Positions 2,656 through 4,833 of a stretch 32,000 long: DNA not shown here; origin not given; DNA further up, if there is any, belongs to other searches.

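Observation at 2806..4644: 612-aa protein made of 49 back-to-back decapeptide units (G-[YF]-[ST]-x-[KR]-[ED]-L-x-x-[AV])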

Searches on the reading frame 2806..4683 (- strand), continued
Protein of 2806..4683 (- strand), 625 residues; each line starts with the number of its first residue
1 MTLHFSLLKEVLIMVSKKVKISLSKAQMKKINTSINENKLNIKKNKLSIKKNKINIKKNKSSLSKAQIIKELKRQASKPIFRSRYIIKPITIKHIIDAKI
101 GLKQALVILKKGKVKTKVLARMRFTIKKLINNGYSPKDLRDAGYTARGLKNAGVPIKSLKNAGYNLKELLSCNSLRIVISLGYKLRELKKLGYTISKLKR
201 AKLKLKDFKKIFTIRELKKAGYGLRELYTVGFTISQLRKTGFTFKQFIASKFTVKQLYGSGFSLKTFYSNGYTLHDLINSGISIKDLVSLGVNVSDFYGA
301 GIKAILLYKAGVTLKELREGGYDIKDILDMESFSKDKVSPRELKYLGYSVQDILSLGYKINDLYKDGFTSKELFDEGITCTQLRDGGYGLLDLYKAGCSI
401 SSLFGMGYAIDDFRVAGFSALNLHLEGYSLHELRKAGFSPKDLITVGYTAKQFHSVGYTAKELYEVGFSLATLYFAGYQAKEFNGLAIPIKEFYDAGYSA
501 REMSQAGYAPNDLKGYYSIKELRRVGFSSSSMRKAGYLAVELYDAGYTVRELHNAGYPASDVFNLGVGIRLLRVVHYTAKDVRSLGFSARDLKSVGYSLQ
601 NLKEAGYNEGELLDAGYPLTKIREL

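Call 9: find_homologous_proteins(query=window:2806-4683:-)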
Query window:2806-4683:- (625 aa): 282 proteins with E <= 0.001 among 8000 candidates; the best 120 are listed.
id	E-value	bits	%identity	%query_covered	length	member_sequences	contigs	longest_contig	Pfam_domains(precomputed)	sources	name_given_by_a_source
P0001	8.1e-108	380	30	81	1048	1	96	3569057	PF23033.2,PF06568.17,PF18579.8,PF24158.3,PF13599.14,PF13338.13,PF25317.2,PF03743.20,PF25296.2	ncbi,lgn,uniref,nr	ncbi:TPA: type IVB secretion system protein DotG/IcmE [Legionella pneumophila subsp. pneumophila]|un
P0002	8.1e-108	380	30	81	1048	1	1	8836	PF23033.2,PF06568.17,PF18579.8,PF24158.3,PF13599.14,PF13338.13,PF25317.2,PF03743.20,PF25296.2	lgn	-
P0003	8.1e-108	380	30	81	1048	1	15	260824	PF23033.2,PF06568.17,PF18579.8,PF24158.3,PF13599.14,PF13338.13,PF25317.2,PF03743.20,PF25296.2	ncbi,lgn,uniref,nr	ncbi:TPA: type IVB secretion system protein DotG/IcmE [Legionella pneumophila]|uniref:type IVB secre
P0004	8.1e-108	380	30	81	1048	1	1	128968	PF23033.2,PF06568.17,PF18579.8,PF24158.3,PF13599.14,PF13338.13,PF25317.2,PF03743.20,PF25296.2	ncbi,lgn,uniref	ncbi:type IVB secretion system protein DotG/IcmE [Legionella pneumophila]|uniref:type IVB secretion 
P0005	5.9e-107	377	30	81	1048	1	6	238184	PF23033.2,PF06568.17,PF18579.8,PF24158.3,PF13599.14,PF13338.13,PF25317.2,PF03743.20,PF25296.2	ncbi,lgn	ncbi:type IVB secretion system protein DotG/IcmE [Legionella pneumophila serogroup 1]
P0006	6.5e-107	377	30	81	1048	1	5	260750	PF23033.2,PF06568.17,PF18579.8,PF24158.3,PF13599.14,PF13338.13,PF25317.2,PF03743.20,PF25296.2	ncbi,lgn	ncbi:TPA: type IVB secretion system protein DotG/IcmE [Legionella pneumophila]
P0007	6.5e-107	377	30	81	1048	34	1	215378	PF23033.2,PF06568.17,PF18579.8,PF24158.3,PF13599.14,PF13338.13,PF25317.2,PF03743.20,PF25296.2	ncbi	ncbi:TPA: type IVB secretion system protein DotG/IcmE [Legionella pneumophila]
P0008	6.5e-107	377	30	81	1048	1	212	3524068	PF23033.2,PF06568.17,PF18579.8,PF24158.3,PF13599.14,PF13338.13,PF25317.2,PF03743.20,PF25296.2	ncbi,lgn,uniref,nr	ncbi:TPA: type IVB secretion system protein DotG/IcmE [Legionella pneumophila]|uniref:Type IVB secre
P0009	6.5e-107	377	30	81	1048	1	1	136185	PF23033.2,PF06568.17,PF18579.8,PF24158.3,PF13599.14,PF13338.13,PF25317.2,PF03743.20,PF25296.2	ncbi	ncbi:type IVB secretion system protein DotG/IcmE [Legionella pneumophila serogroup 1]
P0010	6.5e-107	377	30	81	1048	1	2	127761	PF23033.2,PF06568.17,PF18579.8,PF24158.3,PF13599.14,PF13338.13,PF25317.2,PF03743.20,PF25296.2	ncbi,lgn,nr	ncbi:TPA: type IVB secretion system protein DotG/IcmE [Legionella pneumophila]|nr:type IVB secretion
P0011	7.3e-107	377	30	81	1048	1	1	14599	PF23033.2,PF06568.17,PF18579.8,PF24158.3,PF13599.14,PF25317.2,PF03743.20,PF25296.2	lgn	-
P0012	2.1e-106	375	30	81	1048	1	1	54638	PF23033.2,PF06568.17,PF18579.8,PF24158.3,PF13599.14,PF13338.13,PF25317.2,PF03743.20,PF25296.2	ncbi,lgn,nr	ncbi:TPA: type IVB secretion system protein DotG/IcmE [Legionella pneumophila subsp. pneumophila]|nr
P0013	7.9e-106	373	30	81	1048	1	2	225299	PF23033.2,PF06568.17,PF18579.8,PF24158.3,PF13599.14,PF13338.13,PF01294.24,PF25317.2,PF03743.20,PF25296.2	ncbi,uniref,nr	ncbi:type IVB secretion system protein DotG/IcmE [Legionella pneumophila]|uniref:type IVB secretion 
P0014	8.9e-106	373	30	81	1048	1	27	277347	PF23033.2,PF06568.17,PF18579.8,PF24158.3,PF13599.14,PF13338.13,PF25317.2,PF03743.20,PF25296.2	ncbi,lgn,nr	ncbi:TPA: type IVB secretion system protein DotG/IcmE [Legionella pneumophila]|nr:type IVB secretion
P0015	1.2e-104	369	30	81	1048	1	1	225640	PF23033.2,PF06568.17,PF18579.8,PF24158.3,PF13599.14,PF13338.13,PF01294.24,PF25317.2,PF03743.20,PF25296.2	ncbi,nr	ncbi:TPA: type IVB secretion system protein DotG/IcmE [Legionella pneumophila subsp. pneumophila]|nr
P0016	2.7e-102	362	28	81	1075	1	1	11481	PF23033.2,PF18579.8,PF24158.3,PF13599.14,PF13338.13,PF01294.24,PF25317.2,PF03743.20,PF25296.2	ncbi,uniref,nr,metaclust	ncbi:type IV secretion protein IcmE [Legionella norrlandica]|uniref:Type IV secretion protein IcmE n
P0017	9.5e-102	360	30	81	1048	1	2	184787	PF23033.2,PF06568.17,PF18579.8,PF24158.3,PF13599.14,PF13338.13,PF25317.2,PF03743.20,PF25296.2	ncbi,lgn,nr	ncbi:TPA: type IVB secretion system protein DotG/IcmE [Legionella pneumophila subsp. pneumophila]|nr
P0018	1.5e-100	356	30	81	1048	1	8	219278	PF23033.2,PF06568.17,PF18579.8,PF24158.3,PF13599.14,PF13338.13,PF25317.2,PF03743.20,PF25296.2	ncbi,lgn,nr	ncbi:TPA: type IVB secretion system protein DotG/IcmE [Legionella pneumophila]|nr:type IVB secretion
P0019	2.5e-100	355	30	81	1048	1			PF23033.2,PF06568.17,PF18579.8,PF24158.3,PF13599.14,PF13338.13,PF01294.24,PF25317.2,PF03743.20,PF25296.2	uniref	uniref:IcmE (DotG) n=1 Tax=Legionella pneumophila subsp. pneumophila TaxID=91891 RepID=UPI004040CB44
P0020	2.5e-100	355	30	81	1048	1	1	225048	PF23033.2,PF06568.17,PF18579.8,PF24158.3,PF13599.14,PF13338.13,PF01294.24,PF25317.2,PF03743.20,PF25296.2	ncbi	ncbi:TPA: type IVB secretion system protein DotG/IcmE [Legionella pneumophila]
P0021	2.5e-100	355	30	81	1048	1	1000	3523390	PF23033.2,PF06568.17,PF18579.8,PF24158.3,PF13599.14,PF13338.13,PF01294.24,PF25317.2,PF03743.20,PF25296.2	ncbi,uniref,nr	ncbi:TPA: type IVB secretion system protein DotG/IcmE [Legionella pneumophila]|uniref:IcmE (DotG) n=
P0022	2.5e-100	355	30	81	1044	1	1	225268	PF23033.2,PF06568.17,PF18579.8,PF24158.3,PF13599.14,PF13338.13,PF01294.24,PF25317.2,PF03743.20,PF25296.2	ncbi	ncbi:TPA: type IVB secretion system protein DotG/IcmE [Legionella pneumophila]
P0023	3.9e-100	354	30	81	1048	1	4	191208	PF23033.2,PF06568.17,PF18579.8,PF24158.3,PF13599.14,PF13338.13,PF25317.2,PF03743.20,PF25296.2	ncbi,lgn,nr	ncbi:TPA: type IVB secretion system protein DotG/IcmE [Legionella pneumophila]|nr:type IVB secretion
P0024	6.0e-100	354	30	81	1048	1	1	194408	PF23033.2,PF06568.17,PF18579.8,PF24158.3,PF13599.14,PF13338.13,PF01294.24,PF25317.2,PF03743.20,PF25296.2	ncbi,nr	ncbi:TPA: type IVB secretion system protein DotG/IcmE [Legionella pneumophila]|nr:type IVB secretion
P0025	1.3e-99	353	30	81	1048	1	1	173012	PF23033.2,PF06568.17,PF18579.8,PF24158.3,PF13599.14,PF25317.2,PF03743.20,PF25296.2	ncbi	-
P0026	1.2e-96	343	31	80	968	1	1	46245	PF23033.2,PF24158.3,PF13599.14,PF01294.24,PF25317.2,PF03743.20,PF25296.2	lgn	-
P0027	8.3e-92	327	30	79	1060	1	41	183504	PF24158.3,PF13599.14,PF13338.13,PF25317.2,PF03743.20,PF25296.2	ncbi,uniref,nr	ncbi:TPA: type IVB secretion system protein DotG/IcmE [Legionella anisa]|uniref:type IVB secretion s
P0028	4.1e-91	325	29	79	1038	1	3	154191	PF23033.2,PF18579.8,PF24158.3,PF13599.14,PF13338.13,PF25317.2,PF03743.20,PF25296.2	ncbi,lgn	ncbi:TPA: type IVB secretion system protein DotG/IcmE [Legionella pneumophila]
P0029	8.6e-88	314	32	79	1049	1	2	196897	PF24158.3,PF13599.14,PF25317.2,PF03743.20,PF25296.2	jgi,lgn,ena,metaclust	metaclust:\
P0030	2.0e-87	313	31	82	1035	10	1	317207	PF23033.2,PF18579.8,PF24158.3,PF13599.14,PF13338.13,PF25317.2,PF03743.20,PF25296.2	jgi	jgi:intracellular multiplication protein IcmE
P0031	7.9e-87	311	33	57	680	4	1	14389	PF23033.2,PF06568.17,PF24158.3,PF13599.14,PF13338.13,PF01294.24,PF25317.2,PF03743.20,PF25296.2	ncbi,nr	ncbi:TPA: type IVB secretion system protein DotG/IcmE, partial [Legionella pneumophila]|nr:type IVB 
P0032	7.7e-85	304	29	82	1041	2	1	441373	PF18579.8,PF24158.3,PF13599.14,PF13338.13,PF25317.2,PF03743.20,PF25296.2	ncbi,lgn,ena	-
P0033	1.7e-84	303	28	79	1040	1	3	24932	PF24158.3,PF13599.14,PF13338.13,PF03743.20,PF25296.2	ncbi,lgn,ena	-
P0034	2.6e-84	302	31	81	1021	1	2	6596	PF06568.17,PF24158.3,PF13599.14,PF13338.13,PF25317.2,PF03743.20,PF25296.2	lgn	-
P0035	3.0e-80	289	31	72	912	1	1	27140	PF23033.2,PF13599.14,PF25317.2,PF03743.20,PF25296.2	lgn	-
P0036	9.5e-80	287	31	75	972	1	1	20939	PF18579.8,PF24158.3,PF13599.14,PF13338.13,PF01294.24,PF25317.2,PF03743.20,PF25296.2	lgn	-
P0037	1.5e-79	287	29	78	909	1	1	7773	PF24158.3,PF13599.14,PF01294.24,PF03743.20,PF25296.2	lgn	-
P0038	1.7e-79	286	29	79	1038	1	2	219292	PF23033.2,PF18579.8,PF24158.3,PF13599.14,PF13338.13,PF25317.2,PF03743.20,PF25296.2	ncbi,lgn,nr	ncbi:TPA: type IVB secretion system protein DotG/IcmE [Legionella pneumophila]|nr:type IVB secretion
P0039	3.5e-79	285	29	82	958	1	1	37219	PF23033.2,PF24158.3,PF13599.14,PF25317.2,PF03743.20,PF25296.2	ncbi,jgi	jgi:intracellular multiplication protein IcmE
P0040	2.1e-78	283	30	82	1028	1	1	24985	PF23033.2,PF06568.17,PF24158.3,PF13599.14,PF13338.13,PF25317.2,PF03743.20,PF25296.2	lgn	-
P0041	3.1e-77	279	31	71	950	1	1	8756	PF24158.3,PF13599.14,PF13884.12,PF13338.13,PF01294.24,PF03743.20,PF25296.2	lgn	-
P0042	2.6e-74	269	31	79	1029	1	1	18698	PF23033.2,PF18579.8,PF24158.3,PF13599.14,PF13338.13,PF25317.2,PF03743.20,PF25296.2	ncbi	ncbi:MAG: type IVB secretion system protein DotG/IcmE [Legionella sp.]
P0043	8.8e-74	267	29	79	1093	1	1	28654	PF23033.2,PF24158.3,PF13599.14,PF25317.2,PF03743.20,PF25296.2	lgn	-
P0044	2.1e-73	266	29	75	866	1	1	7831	PF24158.3,PF13599.14,PF13338.13,PF03743.20,PF25296.2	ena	-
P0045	2.3e-73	266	29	75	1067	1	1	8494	PF13599.14,PF25296.2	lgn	-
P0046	1.7e-69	253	30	92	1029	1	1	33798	PF23033.2,PF24158.3,PF13599.14,PF25317.2,PF03743.20,PF25296.2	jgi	jgi:intracellular multiplication protein IcmE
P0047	2.3e-69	253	30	80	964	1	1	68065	PF18579.8,PF24158.3,PF13599.14,PF13338.13,PF01294.24,PF03743.20,PF25296.2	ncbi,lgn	ncbi:MAG: type IVB secretion system protein DotG/IcmE [Gammaproteobacteria bacterium]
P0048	4.3e-69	252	30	79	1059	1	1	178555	PF24158.3,PF13599.14,PF13338.13,PF25317.2,PF03743.20,PF25296.2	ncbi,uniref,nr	ncbi:type IVB secretion system protein DotG/IcmE [Legionella anisa]|uniref:type IVB secretion system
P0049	8.4e-69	251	30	77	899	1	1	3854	PF24158.3,PF13599.14,PF13338.13,PF22448.2,PF25317.2,PF03743.20,PF25296.2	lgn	-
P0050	1.7e-68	250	30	81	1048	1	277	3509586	PF23033.2,PF06568.17,PF18579.8,PF24158.3,PF13599.14,PF13338.13,PF25317.2,PF03743.20,PF25296.2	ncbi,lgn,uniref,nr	ncbi:type IVB secretion system protein DotG/IcmE [Legionella pneumophila serogroup 1]|uniref:type IV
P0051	1.7e-68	250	30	81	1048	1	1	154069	PF23033.2,PF06568.17,PF18579.8,PF24158.3,PF13599.14,PF13338.13,PF25317.2,PF03743.20,PF25296.2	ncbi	ncbi:type IVB secretion system protein DotG/IcmE [Legionella pneumophila serogroup 1]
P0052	2.5e-68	249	30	81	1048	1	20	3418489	PF23033.2,PF06568.17,PF18579.8,PF24158.3,PF13599.14,PF13338.13,PF25317.2,PF03743.20,PF25296.2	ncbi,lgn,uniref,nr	ncbi:TPA: type IVB secretion system protein DotG/IcmE [Legionella pneumophila]|uniref:type IVB secre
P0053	3.0e-68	249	27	82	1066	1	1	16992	PF23033.2,PF24158.3,PF13599.14,PF25317.2,PF03743.20,PF25296.2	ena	-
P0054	3.9e-68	249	30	81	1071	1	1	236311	PF23033.2,PF06568.17,PF18579.8,PF24158.3,PF13599.14,PF13338.13,PF25317.2,PF03743.20,PF25296.2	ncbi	ncbi:type IVB secretion system protein DotG/IcmE [Legionella pneumophila serogroup 1]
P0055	6.8e-68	248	30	81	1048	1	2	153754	PF23033.2,PF18579.8,PF24158.3,PF13599.14,PF13338.13,PF25317.2,PF03743.20,PF25296.2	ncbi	ncbi:type IVB secretion system protein DotG/IcmE [Legionella pneumophila serogroup 1]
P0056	7.6e-68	248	28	73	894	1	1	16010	PF24158.3,PF13599.14,PF03743.20,PF25296.2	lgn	-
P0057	2.0e-67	246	30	81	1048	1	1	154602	PF23033.2,PF06568.17,PF18579.8,PF24158.3,PF13599.14,PF13338.13,PF25317.2,PF03743.20,PF25296.2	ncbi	ncbi:TPA: type IVB secretion system protein DotG/IcmE [Legionella pneumophila]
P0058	2.5e-67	246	30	81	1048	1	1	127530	PF23033.2,PF06568.17,PF18579.8,PF24158.3,PF13599.14,PF13338.13,PF25317.2,PF03743.20,PF25296.2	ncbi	ncbi:TPA: type IVB secretion system protein DotG/IcmE [Legionella pneumophila]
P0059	2.6e-67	246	30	81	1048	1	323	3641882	PF23033.2,PF06568.17,PF18579.8,PF24158.3,PF13599.14,PF13338.13,PF25317.2,PF03743.20,PF25296.2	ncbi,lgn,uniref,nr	ncbi:TPA: type IVB secretion system protein DotG/IcmE [Legionella pneumophila]|uniref:type IVB secre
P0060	2.6e-67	246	30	81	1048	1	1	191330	PF23033.2,PF06568.17,PF18579.8,PF24158.3,PF13599.14,PF13338.13,PF25317.2,PF03743.20,PF25296.2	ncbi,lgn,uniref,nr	ncbi:50S ribosomal protein L13e [Legionella pneumophila]|uniref:type IVB secretion system protein Do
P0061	2.6e-67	246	30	81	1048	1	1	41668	PF23033.2,PF06568.17,PF18579.8,PF24158.3,PF13599.14,PF13338.13,PF25317.2,PF03743.20,PF25296.2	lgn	-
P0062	2.6e-67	246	30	81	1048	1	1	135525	PF23033.2,PF06568.17,PF18579.8,PF24158.3,PF13599.14,PF13338.13,PF25317.2,PF03743.20,PF25296.2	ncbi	ncbi:type IVB secretion system protein DotG/IcmE [Legionella pneumophila serogroup 1]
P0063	2.6e-67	246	30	81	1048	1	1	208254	PF23033.2,PF06568.17,PF18579.8,PF24158.3,PF13599.14,PF13338.13,PF25317.2,PF03743.20,PF25296.2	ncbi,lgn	ncbi:TPA: type IVB secretion system protein DotG/IcmE [Legionella pneumophila]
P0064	2.6e-67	246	30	81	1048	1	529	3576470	PF23033.2,PF06568.17,PF18579.8,PF24158.3,PF13599.14,PF13338.13,PF25317.2,PF03743.20,PF25296.2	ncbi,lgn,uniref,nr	ncbi:type IVB secretion system protein DotG/IcmE [Legionella pneumophila serogroup 1]|uniref:Protein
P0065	2.6e-67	246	30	81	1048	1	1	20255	PF23033.2,PF06568.17,PF18579.8,PF24158.3,PF13599.14,PF13338.13,PF25317.2,PF03743.20,PF25296.2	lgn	-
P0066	3.0e-67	246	30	81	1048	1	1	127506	PF23033.2,PF06568.17,PF18579.8,PF24158.3,PF13599.14,PF13338.13,PF25317.2,PF03743.20,PF25296.2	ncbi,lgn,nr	ncbi:TPA: type IVB secretion system protein DotG/IcmE [Legionella pneumophila]|nr:type IVB secretion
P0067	4.6e-67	245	30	81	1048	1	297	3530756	PF23033.2,PF06568.17,PF18579.8,PF24158.3,PF13599.14,PF25317.2,PF03743.20,PF25296.2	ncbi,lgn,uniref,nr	ncbi:TPA: type IVB secretion system protein DotG/IcmE [Legionella pneumophila]|uniref:type IVB secre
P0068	4.6e-67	245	30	81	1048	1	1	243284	PF23033.2,PF06568.17,PF18579.8,PF24158.3,PF13599.14,PF25317.2,PF03743.20,PF25296.2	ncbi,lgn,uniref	ncbi:type IVB secretion system protein DotG/IcmE [Legionella pneumophila]|uniref:type IVB secretion 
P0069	4.6e-67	245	30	81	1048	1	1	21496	PF23033.2,PF06568.17,PF18579.8,PF24158.3,PF13599.14,PF13338.13,PF25317.2,PF03743.20,PF25296.2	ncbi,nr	ncbi:type IV secretion protein IcmE [Legionella pneumophila]|nr:type IVB secretion system protein Do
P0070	4.7e-67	245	30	81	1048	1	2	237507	PF23033.2,PF06568.17,PF18579.8,PF24158.3,PF13599.14,PF13338.13,PF25317.2,PF03743.20,PF25296.2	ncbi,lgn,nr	ncbi:TPA: type IVB secretion system protein DotG/IcmE [Legionella pneumophila]|nr:type IVB secretion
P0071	4.9e-67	245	30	81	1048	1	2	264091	PF23033.2,PF06568.17,PF18579.8,PF24158.3,PF13599.14,PF13338.13,PF25317.2,PF03743.20,PF25296.2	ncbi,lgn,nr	ncbi:TPA: type IVB secretion system protein DotG/IcmE [Legionella pneumophila]|nr:type IVB secretion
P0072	5.3e-67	245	30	81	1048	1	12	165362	PF23033.2,PF06568.17,PF18579.8,PF24158.3,PF13599.14,PF13338.13,PF25317.2,PF03743.20,PF25296.2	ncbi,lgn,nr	ncbi:TPA: type IVB secretion system protein DotG/IcmE [Legionella pneumophila]|nr:type IVB secretion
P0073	6.5e-67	245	30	81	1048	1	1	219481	PF23033.2,PF06568.17,PF18579.8,PF24158.3,PF13599.14,PF13338.13,PF25317.2,PF03743.20,PF25296.2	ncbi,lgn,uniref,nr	ncbi:type IVB secretion system protein DotG/IcmE [Legionella pneumophila]|uniref:type IVB secretion 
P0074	6.9e-67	245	30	81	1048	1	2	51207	PF23033.2,PF06568.17,PF18579.8,PF24158.3,PF13599.14,PF13338.13,PF25317.2,PF03743.20,PF25296.2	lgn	-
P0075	8.3e-67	244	30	81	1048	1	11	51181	PF23033.2,PF06568.17,PF24158.3,PF13599.14,PF13338.13,PF25317.2,PF03743.20,PF25296.2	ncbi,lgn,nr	ncbi:IcmE protein [Legionella pneumophila str. Leg01/53]|nr:IcmE protein [Legionella pneumophila str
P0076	8.7e-67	244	30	81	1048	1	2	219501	PF23033.2,PF06568.17,PF18579.8,PF24158.3,PF13599.14,PF13338.13,PF25317.2,PF03743.20,PF25296.2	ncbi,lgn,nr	ncbi:TPA: type IVB secretion system protein DotG/IcmE [Legionella pneumophila]|nr:type IVB secretion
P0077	8.7e-67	244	30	81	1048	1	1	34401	PF23033.2,PF06568.17,PF18579.8,PF24158.3,PF13599.14,PF13338.13,PF25317.2,PF03743.20,PF25296.2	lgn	-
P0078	8.7e-67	244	30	81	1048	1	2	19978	PF23033.2,PF06568.17,PF18579.8,PF24158.3,PF13599.14,PF13338.13,PF25317.2,PF03743.20,PF25296.2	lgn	-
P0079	8.7e-67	244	30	81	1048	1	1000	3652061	PF23033.2,PF06568.17,PF18579.8,PF24158.3,PF13599.14,PF13338.13,PF25317.2,PF03743.20,PF25296.2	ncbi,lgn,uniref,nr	ncbi:TPA: type IVB secretion system protein DotG/IcmE [Legionella pneumophila]|uniref:Type IV secret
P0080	8.7e-67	244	30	81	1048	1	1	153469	PF23033.2,PF06568.17,PF18579.8,PF24158.3,PF13599.14,PF13338.13,PF25317.2,PF03743.20,PF25296.2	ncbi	ncbi:type IVB secretion system protein DotG/IcmE [Legionella pneumophila serogroup 1]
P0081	8.7e-67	244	30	81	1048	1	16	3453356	PF23033.2,PF06568.17,PF18579.8,PF24158.3,PF13599.14,PF13338.13,PF25317.2,PF03743.20,PF25296.2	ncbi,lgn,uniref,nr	ncbi:TPA: type IVB secretion system protein DotG/IcmE [Legionella pneumophila]|uniref:type IVB secre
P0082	9.6e-67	244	30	81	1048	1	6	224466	PF23033.2,PF06568.17,PF18579.8,PF24158.3,PF13599.14,PF25317.2,PF03743.20,PF25296.2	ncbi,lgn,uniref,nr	ncbi:TPA: type IVB secretion system protein DotG/IcmE [Legionella pneumophila subsp. pneumophila]|un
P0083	9.6e-67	244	30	81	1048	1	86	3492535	PF23033.2,PF06568.17,PF18579.8,PF24158.3,PF13599.14,PF25317.2,PF03743.20,PF25296.2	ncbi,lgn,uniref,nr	ncbi:type IVB secretion system protein DotG/IcmE [Legionella pneumophila]|uniref:type IVB secretion 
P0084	2.4e-66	243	30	81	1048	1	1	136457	PF23033.2,PF06568.17,PF18579.8,PF24158.3,PF13599.14,PF13338.13,PF25317.2,PF03743.20,PF25296.2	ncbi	-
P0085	3.6e-66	242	31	80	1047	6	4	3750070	PF23033.2,PF06568.17,PF24158.3,PF13599.14,PF25317.2,PF03743.20,PF25296.2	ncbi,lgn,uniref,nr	ncbi:protein IcmE (DotG) [Legionella moravica]|uniref:Protein IcmE (DotG) n=1 Tax=Legionella moravic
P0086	6.2e-66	242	31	81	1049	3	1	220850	PF23033.2,PF06568.17,PF24158.3,PF13599.14,PF13338.13,PF25317.2,PF03743.20,PF25296.2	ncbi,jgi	jgi:intracellular multiplication protein IcmE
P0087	7.4e-66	241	30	81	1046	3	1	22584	PF23033.2,PF06568.17,PF18579.8,PF24158.3,PF13599.14,PF13338.13,PF25317.2,PF03743.20,PF25296.2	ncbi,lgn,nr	ncbi:TPA: type IVB secretion system protein DotG/IcmE [Legionella pneumophila]|nr:type IVB secretion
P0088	1.2e-65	241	30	70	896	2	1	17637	PF24158.3,PF13599.14,PF15533.13,PF03743.20,PF25296.2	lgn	-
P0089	2.5e-65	240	30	81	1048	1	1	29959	PF23033.2,PF06568.17,PF18579.8,PF24158.3,PF13599.14,PF13338.13,PF25317.2,PF03743.20,PF25296.2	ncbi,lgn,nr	ncbi:TPA: type IVB secretion system protein DotG/IcmE [Legionella pneumophila]|nr:type IVB secretion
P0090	2.5e-65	240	30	81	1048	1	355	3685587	PF23033.2,PF06568.17,PF18579.8,PF24158.3,PF13599.14,PF13338.13,PF25317.2,PF03743.20,PF25296.2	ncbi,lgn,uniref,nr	ncbi:TPA: type IVB secretion system protein DotG/IcmE [Legionella pneumophila]|uniref:Component of t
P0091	4.5e-65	239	32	81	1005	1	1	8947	PF24158.3,PF13599.14,PF13338.13,PF01294.24,PF03743.20,PF25296.2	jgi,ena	-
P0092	4.9e-65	239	31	81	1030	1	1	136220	PF06568.17,PF18579.8,PF24158.3,PF13599.14,PF13338.13,PF22448.2,PF01294.24,PF25317.2,PF03743.20,PF25296.2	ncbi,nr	ncbi:MAG: type IVB secretion system protein DotG/IcmE [Legionellaceae bacterium]|nr:type IVB secreti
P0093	5.9e-65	238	30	79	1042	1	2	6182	PF13599.14,PF25296.2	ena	-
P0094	1.3e-64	237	30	80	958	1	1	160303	PF24158.3,PF13599.14,PF13338.13,PF01294.24,PF25317.2,PF03743.20,PF25296.2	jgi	jgi:intracellular multiplication protein IcmE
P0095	3.4e-64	236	31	74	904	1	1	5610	PF23033.2,PF24158.3,PF13599.14,PF01294.24,PF25317.2,PF03743.20,PF25296.2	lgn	-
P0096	5.6e-64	235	28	75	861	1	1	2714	PF24158.3,PF13599.14,PF03743.20,PF25296.2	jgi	jgi:intracellular multiplication protein IcmE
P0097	6.2e-64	235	30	81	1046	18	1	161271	PF23033.2,PF18579.8,PF24158.3,PF13599.14,PF13338.13,PF01294.24,PF25317.2,PF03743.20,PF25296.2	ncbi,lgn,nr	ncbi:TPA: type IVB secretion system protein DotG/IcmE [Legionella pneumophila]|nr:type IVB secretion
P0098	1.8e-63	233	31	65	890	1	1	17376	PF23033.2,PF24158.3,PF13599.14,PF13338.13,PF25317.2,PF03743.20,PF25296.2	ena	-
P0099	1.8e-63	233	28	81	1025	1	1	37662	PF13599.14,PF25317.2,PF03743.20,PF25296.2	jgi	jgi:intracellular multiplication protein IcmE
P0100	4.2e-63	232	28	83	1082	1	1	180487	PF13599.14,PF13338.13,PF03743.20,PF25296.2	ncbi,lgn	-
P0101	5.8e-63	232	30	80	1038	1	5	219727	PF23033.2,PF06568.17,PF18579.8,PF24158.3,PF13599.14,PF13338.13,PF25317.2,PF03743.20,PF25296.2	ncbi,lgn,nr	ncbi:TPA: type IVB secretion system protein DotG/IcmE [Legionella pneumophila]|nr:type IVB secretion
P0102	8.5e-63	231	29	81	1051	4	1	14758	PF23033.2,PF06568.17,PF18579.8,PF24158.3,PF13599.14,PF13338.13,PF25317.2,PF03743.20,PF25296.2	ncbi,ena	-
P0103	8.5e-63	231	30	80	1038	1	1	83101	PF23033.2,PF06568.17,PF18579.8,PF24158.3,PF13599.14,PF13338.13,PF25317.2,PF03743.20,PF25296.2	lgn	-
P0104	1.6e-62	230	29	83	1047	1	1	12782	PF24158.3,PF13599.14,PF13338.13,PF25317.2,PF03743.20,PF25296.2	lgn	-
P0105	2.0e-62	230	33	55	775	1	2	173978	PF23033.2,PF24158.3,PF13599.14,PF03743.20,PF25296.2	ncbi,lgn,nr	ncbi:TPA: type IVB secretion system protein DotG/IcmE [Legionella pneumophila]|nr:type IVB secretion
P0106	9.5e-62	228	30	81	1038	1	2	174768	PF23033.2,PF06568.17,PF18579.8,PF24158.3,PF13599.14,PF25317.2,PF03743.20,PF25296.2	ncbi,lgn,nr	ncbi:TPA: type IVB secretion system protein DotG/IcmE [Legionella pneumophila]|nr:type IVB secretion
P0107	1.3e-61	227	27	69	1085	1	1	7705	PF24158.3,PF13599.14,PF25317.2,PF03743.20,PF25296.2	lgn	-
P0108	3.1e-61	226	29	79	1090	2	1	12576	PF24158.3,PF13599.14,PF13338.13,PF25317.2,PF03743.20,PF25296.2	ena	-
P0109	2.3e-60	223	28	72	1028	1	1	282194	PF24158.3,PF13599.14,PF13338.13,PF25317.2,PF03743.20,PF25296.2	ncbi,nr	ncbi:MAG: type IVB secretion system protein DotG/IcmE [Legionella sp.]|nr:type IVB secretion system 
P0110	5.0e-60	222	28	75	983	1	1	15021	PF06568.17,PF24158.3,PF13599.14,PF13338.13,PF25317.2,PF03743.20,PF25296.2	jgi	jgi:intracellular multiplication protein IcmE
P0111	5.8e-60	222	29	81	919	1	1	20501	PF24158.3,PF13599.14,PF03743.20,PF25296.2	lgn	-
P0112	5.9e-60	222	28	85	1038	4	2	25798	PF24158.3,PF13599.14,PF13338.13,PF25317.2,PF03743.20,PF25296.2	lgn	-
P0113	8.7e-60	221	28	81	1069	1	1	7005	PF23033.2,PF06568.17,PF24158.3,PF13599.14,PF22448.2,PF25317.2,PF03743.20,PF25296.2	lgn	-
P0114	1.4e-59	221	27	80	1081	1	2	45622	PF06568.17,PF24158.3,PF13599.14,PF25317.2,PF03743.20,PF25296.2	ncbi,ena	-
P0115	1.9e-59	220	32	72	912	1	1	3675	PF24158.3,PF13599.14,PF25317.2,PF03743.20,PF25296.2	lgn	-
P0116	2.1e-59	220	30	79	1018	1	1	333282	PF23033.2,PF06568.17,PF18579.8,PF24158.3,PF13599.14,PF13338.13,PF25317.2,PF03743.20,PF25296.2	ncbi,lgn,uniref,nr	ncbi:type IVB secretion system protein DotG/IcmE [Legionella pneumophila]|uniref:type IVB secretion 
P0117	2.4e-59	220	30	80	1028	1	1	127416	PF23033.2,PF18579.8,PF24158.3,PF13599.14,PF13338.13,PF25317.2,PF03743.20,PF25296.2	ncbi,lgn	ncbi:TPA: type IVB secretion system protein DotG/IcmE [Legionella pneumophila]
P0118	4.9e-59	219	31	66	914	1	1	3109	PF06568.17,PF18579.8,PF24158.3,PF13599.14,PF13338.13,PF01294.24,PF25317.2,PF03743.20,PF25296.2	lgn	-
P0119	5.2e-59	219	29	82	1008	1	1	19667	PF24158.3,PF13599.14,PF13338.13,PF03743.20,PF25296.2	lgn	-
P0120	9.8e-59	218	28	79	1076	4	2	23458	PF06568.17,PF24158.3,PF13599.14,PF13338.13,PF01294.24,PF25317.2,PF03743.20,PF25296.2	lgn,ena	-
